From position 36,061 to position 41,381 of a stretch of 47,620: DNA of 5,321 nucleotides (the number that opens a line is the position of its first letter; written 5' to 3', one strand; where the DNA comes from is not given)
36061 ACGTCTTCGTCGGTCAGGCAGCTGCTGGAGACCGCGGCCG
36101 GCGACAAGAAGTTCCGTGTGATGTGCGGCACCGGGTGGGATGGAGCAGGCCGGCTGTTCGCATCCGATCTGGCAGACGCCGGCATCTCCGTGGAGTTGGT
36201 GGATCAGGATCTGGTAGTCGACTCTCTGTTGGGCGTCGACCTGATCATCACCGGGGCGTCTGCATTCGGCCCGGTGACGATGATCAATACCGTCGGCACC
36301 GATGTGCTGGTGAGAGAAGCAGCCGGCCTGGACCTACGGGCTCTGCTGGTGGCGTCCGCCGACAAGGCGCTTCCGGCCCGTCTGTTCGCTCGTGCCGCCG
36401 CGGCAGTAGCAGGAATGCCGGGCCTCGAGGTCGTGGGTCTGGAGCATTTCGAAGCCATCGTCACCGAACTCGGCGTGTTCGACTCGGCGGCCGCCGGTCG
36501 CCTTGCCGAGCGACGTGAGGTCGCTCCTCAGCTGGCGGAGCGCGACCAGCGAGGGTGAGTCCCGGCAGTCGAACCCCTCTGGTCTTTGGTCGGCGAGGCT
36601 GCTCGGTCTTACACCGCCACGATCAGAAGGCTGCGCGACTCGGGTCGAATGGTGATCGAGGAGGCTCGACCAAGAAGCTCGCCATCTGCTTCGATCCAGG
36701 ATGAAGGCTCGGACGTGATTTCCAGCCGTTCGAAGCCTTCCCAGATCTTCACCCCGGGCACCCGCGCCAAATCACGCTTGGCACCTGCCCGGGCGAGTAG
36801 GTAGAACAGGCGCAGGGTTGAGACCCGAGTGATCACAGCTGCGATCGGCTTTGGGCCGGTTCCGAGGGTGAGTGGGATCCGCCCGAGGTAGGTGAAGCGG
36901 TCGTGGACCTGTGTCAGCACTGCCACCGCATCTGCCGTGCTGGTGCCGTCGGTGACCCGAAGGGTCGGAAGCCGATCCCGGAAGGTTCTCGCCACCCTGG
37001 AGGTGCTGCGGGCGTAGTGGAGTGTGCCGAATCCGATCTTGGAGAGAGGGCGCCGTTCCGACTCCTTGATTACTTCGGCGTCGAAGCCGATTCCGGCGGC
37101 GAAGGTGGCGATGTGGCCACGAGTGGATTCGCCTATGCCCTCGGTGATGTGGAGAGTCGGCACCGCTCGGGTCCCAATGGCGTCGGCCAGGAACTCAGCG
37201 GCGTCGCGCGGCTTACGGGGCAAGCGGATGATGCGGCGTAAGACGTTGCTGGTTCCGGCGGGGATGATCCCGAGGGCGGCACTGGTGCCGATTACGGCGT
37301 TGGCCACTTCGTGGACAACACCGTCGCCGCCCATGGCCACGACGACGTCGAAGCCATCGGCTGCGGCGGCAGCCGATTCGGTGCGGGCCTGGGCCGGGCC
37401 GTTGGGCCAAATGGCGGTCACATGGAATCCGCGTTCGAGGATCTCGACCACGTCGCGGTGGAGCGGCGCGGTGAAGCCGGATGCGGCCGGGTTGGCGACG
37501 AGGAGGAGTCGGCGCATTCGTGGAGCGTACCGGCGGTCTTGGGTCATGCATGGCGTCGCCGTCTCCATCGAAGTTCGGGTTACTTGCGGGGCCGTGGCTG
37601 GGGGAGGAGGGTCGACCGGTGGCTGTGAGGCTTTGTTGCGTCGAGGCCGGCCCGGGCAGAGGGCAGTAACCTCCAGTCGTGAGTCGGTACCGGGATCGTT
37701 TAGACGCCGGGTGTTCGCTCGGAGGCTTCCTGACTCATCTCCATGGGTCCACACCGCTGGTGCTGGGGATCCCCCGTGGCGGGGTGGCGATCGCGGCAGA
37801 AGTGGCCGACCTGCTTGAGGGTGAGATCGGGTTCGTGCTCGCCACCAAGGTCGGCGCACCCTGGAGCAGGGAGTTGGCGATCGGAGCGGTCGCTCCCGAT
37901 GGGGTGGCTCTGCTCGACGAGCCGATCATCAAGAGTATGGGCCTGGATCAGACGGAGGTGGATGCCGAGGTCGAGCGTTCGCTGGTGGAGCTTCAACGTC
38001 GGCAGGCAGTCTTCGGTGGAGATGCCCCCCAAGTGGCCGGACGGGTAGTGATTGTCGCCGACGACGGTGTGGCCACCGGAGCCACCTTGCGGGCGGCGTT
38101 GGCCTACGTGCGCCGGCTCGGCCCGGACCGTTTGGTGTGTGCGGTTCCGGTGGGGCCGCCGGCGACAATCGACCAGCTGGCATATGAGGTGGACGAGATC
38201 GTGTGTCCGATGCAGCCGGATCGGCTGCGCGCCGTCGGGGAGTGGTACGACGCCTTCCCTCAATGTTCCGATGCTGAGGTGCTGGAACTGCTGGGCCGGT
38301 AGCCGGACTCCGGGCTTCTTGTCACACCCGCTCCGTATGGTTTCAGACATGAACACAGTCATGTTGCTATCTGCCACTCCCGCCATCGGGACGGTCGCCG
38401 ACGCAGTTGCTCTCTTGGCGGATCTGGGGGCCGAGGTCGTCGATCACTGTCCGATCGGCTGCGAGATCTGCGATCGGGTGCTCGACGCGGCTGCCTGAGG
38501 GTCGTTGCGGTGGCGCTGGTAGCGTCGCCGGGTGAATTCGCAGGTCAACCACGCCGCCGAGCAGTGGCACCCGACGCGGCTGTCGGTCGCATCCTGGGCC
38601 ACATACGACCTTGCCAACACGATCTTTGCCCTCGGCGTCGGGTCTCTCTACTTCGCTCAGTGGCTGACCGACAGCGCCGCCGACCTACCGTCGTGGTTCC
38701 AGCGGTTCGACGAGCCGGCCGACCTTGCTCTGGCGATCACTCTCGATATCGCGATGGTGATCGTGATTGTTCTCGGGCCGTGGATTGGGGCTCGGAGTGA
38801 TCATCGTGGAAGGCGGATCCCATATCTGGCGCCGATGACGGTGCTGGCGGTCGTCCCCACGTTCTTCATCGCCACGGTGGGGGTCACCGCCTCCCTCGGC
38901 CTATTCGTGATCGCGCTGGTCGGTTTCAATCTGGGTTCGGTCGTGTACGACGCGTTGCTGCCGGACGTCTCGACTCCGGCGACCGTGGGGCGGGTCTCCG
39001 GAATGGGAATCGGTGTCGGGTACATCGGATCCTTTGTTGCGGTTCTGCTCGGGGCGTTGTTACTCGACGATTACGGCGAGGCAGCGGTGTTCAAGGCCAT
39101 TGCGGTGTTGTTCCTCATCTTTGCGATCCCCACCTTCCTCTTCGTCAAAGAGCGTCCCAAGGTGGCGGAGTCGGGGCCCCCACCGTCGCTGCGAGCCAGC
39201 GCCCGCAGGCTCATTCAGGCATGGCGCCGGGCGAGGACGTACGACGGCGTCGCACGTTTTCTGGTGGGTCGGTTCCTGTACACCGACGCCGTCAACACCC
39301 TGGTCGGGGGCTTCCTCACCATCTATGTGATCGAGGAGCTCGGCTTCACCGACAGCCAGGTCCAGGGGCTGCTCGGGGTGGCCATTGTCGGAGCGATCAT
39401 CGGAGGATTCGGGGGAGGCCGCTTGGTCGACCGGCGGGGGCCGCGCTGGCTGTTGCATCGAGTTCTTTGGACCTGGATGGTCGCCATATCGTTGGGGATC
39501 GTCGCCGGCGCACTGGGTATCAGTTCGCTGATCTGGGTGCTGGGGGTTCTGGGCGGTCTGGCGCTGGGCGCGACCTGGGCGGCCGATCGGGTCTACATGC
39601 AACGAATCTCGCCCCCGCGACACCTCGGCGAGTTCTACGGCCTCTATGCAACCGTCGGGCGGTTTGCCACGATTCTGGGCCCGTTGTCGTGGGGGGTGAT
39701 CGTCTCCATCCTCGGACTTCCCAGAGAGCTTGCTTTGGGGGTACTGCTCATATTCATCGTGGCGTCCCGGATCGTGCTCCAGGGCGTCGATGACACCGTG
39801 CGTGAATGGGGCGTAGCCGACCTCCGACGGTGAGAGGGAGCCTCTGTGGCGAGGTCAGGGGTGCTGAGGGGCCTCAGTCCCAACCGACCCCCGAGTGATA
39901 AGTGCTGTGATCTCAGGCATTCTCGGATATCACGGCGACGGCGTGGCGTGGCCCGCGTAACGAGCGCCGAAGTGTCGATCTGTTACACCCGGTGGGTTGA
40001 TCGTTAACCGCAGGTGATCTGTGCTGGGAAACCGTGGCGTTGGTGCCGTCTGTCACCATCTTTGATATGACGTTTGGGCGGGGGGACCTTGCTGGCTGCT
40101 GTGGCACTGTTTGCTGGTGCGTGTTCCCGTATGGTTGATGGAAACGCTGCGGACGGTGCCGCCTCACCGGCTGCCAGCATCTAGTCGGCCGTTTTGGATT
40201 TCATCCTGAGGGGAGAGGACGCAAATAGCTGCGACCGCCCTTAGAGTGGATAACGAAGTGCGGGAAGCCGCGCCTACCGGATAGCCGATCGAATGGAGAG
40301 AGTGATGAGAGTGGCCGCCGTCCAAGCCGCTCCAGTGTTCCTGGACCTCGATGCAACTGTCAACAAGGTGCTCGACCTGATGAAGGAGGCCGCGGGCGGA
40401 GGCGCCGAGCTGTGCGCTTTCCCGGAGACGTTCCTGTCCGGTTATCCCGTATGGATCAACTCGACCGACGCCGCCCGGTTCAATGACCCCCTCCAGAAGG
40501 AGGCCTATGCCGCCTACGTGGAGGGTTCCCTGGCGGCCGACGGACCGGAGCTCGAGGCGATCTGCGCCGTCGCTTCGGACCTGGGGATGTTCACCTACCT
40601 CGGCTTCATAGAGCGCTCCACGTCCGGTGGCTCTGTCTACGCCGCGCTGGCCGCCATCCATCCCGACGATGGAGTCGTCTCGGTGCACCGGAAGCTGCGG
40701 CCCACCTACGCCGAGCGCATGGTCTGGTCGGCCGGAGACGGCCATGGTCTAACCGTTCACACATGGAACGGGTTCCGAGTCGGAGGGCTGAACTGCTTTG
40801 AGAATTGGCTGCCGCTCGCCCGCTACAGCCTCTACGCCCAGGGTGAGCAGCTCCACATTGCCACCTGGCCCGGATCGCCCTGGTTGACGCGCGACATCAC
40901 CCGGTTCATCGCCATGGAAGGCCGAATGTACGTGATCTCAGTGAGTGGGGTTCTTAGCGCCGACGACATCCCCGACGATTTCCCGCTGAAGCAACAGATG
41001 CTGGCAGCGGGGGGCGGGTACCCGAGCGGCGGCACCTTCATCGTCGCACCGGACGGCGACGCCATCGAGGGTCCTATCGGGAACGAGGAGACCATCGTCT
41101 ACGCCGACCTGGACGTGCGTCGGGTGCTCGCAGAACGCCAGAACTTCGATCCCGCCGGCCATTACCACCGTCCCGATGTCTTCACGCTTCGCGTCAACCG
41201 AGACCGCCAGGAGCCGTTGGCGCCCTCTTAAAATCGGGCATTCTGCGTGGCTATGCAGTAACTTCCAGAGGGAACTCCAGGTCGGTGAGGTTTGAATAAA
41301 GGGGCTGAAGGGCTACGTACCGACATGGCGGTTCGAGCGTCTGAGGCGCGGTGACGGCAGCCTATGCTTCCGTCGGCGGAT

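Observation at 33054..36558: Translationally coupled operon: two atypical P-loop GTPases plus an IF-2B (eIF2B alpha/beta/delta fold) protein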

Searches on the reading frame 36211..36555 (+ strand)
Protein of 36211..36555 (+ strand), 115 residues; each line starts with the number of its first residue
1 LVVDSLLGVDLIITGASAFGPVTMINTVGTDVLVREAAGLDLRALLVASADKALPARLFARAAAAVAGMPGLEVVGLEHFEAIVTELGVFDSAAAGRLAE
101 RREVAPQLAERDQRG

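Call 53: search_solved_structures(query=A5, max_evalue=1, show_alignments=5)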
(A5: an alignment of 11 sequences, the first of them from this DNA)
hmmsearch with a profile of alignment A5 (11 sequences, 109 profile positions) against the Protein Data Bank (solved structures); distinct sequences matched with E-value up to 1: 34.
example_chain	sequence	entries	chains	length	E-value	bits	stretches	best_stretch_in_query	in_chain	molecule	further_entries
5yft_A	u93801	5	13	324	1.2e-09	41.4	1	7-97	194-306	Ribose 1,5-bisphosphate isomerase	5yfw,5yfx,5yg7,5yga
5yfs_A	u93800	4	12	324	1.3e-09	41.4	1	7-97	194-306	Ribose 1,5-bisphosphate isomerase | Ribose-1,5-bisphosphate isomerase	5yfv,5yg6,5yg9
5yfj_A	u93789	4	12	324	1.3e-09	41.4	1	7-97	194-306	Ribose 1,5-bisphosphate isomerase | Ribose-1,5-bisphosphate isomerase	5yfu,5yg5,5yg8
3vm6_A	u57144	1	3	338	1.7e-07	34.6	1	7-96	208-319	Translation initiation factor eIF-2B, delta subunit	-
3a11_A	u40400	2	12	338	1.7e-07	34.6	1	7-96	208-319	Translation initiation factor eIF-2B, delta subunit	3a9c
3ecs_A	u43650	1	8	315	1.5e-06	31.5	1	6-96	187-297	Translation initiation factor eIF-2B subunit alpha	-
6caj_H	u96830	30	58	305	1.6e-06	31.4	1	6-95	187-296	Translation initiation factor eIF-2B subunit alpha | Translation initiation factor eIF2B subunit alpha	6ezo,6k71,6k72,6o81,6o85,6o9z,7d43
9y3t_G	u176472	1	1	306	1.7e-06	31.4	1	6-95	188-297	Translation initiation factor eIF2B subunit alpha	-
7f66_A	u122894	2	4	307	1.7e-06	31.3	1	6-95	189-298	Translation initiation factor eIF-2B subunit alpha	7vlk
7kma_A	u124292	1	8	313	1.8e-06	31.3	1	6-95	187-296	Translation initiation factor eIF-2B subunit alpha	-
7l70_G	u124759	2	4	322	2e-06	31.1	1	6-95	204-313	Translation initiation factor eIF-2B subunit alpha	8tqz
9qc6_A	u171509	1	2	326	2.1e-06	31.1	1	6-95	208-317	Translation initiation factor eIF2B subunit alpha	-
6i3m_A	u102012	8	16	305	2.2e-06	31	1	6-97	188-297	Translation initiation factor eIF-2B subunit alpha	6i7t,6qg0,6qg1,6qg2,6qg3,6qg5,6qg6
7kmf_H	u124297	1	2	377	3.3e-06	30.4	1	6-95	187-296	Translation initiation factor eIF-2B subunit alpha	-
5b04_A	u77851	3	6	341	3.8e-05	27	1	5-54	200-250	Translation initiation factor eIF-2B subunit alpha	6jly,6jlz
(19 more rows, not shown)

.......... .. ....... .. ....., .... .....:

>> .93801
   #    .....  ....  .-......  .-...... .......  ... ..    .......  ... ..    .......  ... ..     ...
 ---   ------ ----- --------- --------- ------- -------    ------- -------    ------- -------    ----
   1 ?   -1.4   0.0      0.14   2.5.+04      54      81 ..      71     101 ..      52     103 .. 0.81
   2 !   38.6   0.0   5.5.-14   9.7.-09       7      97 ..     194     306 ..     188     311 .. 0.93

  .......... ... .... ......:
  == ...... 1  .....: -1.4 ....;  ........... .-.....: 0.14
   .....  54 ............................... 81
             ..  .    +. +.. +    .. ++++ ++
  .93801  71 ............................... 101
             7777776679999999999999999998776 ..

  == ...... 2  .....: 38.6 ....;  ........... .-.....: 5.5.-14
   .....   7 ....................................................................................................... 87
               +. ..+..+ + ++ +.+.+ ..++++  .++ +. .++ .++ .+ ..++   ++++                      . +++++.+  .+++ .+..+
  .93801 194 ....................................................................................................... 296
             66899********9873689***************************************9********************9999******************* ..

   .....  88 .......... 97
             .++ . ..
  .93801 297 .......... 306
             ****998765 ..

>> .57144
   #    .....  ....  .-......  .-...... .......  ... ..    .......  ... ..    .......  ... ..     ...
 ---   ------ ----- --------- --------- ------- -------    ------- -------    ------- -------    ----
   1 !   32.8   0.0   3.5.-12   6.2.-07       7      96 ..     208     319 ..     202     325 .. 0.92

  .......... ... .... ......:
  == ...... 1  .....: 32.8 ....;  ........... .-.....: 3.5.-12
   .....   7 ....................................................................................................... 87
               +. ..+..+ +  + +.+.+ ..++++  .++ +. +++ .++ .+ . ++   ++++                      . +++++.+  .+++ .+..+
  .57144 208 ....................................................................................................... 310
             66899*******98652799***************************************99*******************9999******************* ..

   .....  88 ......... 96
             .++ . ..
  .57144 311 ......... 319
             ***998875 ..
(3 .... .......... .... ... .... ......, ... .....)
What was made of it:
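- On Ribose-1,5-bisphosphate isomerase (TIGR00511): 5yfs 'GADS' against mutant 5yft 'GANS' marks the Asp column, which aligns to Ser192 (call 53).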

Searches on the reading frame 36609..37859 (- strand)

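Call 3: search_protein_families(library=pfam, proteins=[window:36609-37859:-], max_evalue=0.01)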
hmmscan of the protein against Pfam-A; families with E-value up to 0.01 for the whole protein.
window:36609-37859:- (416 aa): 1 family
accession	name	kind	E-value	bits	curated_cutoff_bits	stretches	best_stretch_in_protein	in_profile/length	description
PF00781.29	DAGK_cat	-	6.2e-21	74.7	23.6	1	117-226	1-114/125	Diacylglycerol kinase catalytic domain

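Call 4: search_protein_families(library=ncbifam, proteins=[window:36609-37859:-], max_evalue=0.01)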
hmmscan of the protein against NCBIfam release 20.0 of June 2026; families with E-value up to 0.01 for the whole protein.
window:36609-37859:- (416 aa): 11 families
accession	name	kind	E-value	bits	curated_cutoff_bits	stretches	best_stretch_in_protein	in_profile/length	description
NF002033.0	PRK00861.1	subfamily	2e-21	75.9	293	1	114-314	10-200/328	putative lipid kinase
NF009604.0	PRK13057.1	equivalog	1.4e-19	70.2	274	1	114-313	7-194/302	lipid kinase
NF009025.0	PRK12361.1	equivalog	3.9e-16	58.3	505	1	116-285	242-405/546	hypothetical protein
NF008882.0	PRK11914.1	equivalog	7.4e-16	58.2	302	1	117-283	10-172/306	diacylglycerol kinase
NF009603.0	PRK13055.1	subfamily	7e-15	54.8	342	1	117-225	4-118/335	diacylglycerol kinase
NF009874.0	PRK13337.1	equivalog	1.1e-13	50.7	385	1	135-226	23-117/305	diacylglycerol kinase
NF040993.1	MamU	equivalog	7.2e-13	48.6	400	1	140-230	30-120/296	lipid kinase MamU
TIGR00147.1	TIGR00147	subfamily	1e-12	47.6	118.65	1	117-319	3-200/296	YegS/Rv2252/BmrU family lipid kinase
TIGR03702.1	lip_kinase_YegS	equivalog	1e-10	41.2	387.45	1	143-227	26-114/295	lipid kinase YegS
NF009602.0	PRK13054.1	equivalog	4.5e-10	39.1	284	1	146-268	35-151/301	lipid kinase YegS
NF009605.0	PRK13059.1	equivalog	4.9e-06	25.7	313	1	161-223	48-112/295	putative lipid kinase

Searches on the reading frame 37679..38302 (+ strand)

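Call 73: search_protein_families(library=pfam, proteins=[window:37679-38302:+], max_evalue=0.00001)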
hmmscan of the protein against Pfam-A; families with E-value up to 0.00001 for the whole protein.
window:37679-38302:+ (207 aa): 1 family
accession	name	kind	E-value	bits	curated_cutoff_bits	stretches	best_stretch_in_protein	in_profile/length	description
PF00156.33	Pribosyltran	-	7.5e-15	55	26.3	1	22-173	27-142/158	Phosphoribosyl transferase domain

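Call 88: search_protein_families(library=ncbifam, proteins=[window:37679-38302:+], max_evalue=0.001)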
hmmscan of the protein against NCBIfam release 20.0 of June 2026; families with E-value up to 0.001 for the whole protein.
window:37679-38302:+ (207 aa): 5 families
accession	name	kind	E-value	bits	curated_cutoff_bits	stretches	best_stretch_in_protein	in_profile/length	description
NF002620.0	PRK02277.1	subfamily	2.3e-06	27.4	115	0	106-156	126-176/201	orotate phosphoribosyltransferase-like protein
NF045507.1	transregGfcR_Halo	equivalog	0.00011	21.8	300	0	110-157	142-189/215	transcriptional regulator GfcR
TIGR01251.1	ribP_PPkin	subfamily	0.00013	21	113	1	118-156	207-245/309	ribose-phosphate diphosphokinase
NF003549.0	PRK05205.1-5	equivalog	0.00017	21.1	138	0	93-148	67-126/182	bifunctional pyr operon transcriptional regulator/uracil phosphoribosyltransferase PyrR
NF006605.0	PRK09162.1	equivalog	0.00029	20.2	181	0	118-156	95-133/183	hypoxanthine-guanine phosphoribosyltransferase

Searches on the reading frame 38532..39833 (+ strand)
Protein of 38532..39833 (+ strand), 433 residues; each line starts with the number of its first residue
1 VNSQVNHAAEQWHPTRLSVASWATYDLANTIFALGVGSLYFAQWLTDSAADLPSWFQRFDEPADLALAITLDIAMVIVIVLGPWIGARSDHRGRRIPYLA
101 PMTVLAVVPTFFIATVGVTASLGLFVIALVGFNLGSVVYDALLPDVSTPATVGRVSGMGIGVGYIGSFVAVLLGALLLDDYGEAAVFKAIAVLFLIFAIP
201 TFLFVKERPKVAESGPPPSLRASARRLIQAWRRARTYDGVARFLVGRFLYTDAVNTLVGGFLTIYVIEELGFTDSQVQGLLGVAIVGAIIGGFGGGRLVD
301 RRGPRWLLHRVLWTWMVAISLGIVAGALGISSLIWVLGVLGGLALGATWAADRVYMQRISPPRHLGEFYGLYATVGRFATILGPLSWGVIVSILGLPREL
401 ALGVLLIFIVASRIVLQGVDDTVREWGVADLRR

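Call 73: search_protein_families(library=pfam, proteins=[window:38532-39833:+], max_evalue=0.00001)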
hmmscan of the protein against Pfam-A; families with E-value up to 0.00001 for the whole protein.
window:38532-39833:+ (433 aa): 3 families
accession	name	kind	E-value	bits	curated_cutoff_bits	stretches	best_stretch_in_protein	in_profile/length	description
PF07690.21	MFS_1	-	1.8e-26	93.4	33.4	2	254-410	11-164/347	Major Facilitator Superfamily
PF11700.14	ATG22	-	6.4e-24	84.9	24.1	1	152-420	190-473/482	Vacuole effluxer Atg22 like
PF12832.13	MFS_1_like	-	1.3e-08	34.7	25.2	1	72-375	41-345/373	MFS_1 like family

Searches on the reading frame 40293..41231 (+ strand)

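Call 73: search_protein_families(library=pfam, proteins=[window:40293-41231:+], max_evalue=0.00001)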
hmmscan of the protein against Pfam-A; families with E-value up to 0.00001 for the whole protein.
window:40293-41231:+ (312 aa): 1 family
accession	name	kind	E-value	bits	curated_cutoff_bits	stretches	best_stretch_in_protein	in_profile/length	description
PF00795.27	CN_hydrolase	-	1.2e-40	139.9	23.2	1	6-278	1-251/256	Carbon-nitrogen hydrolase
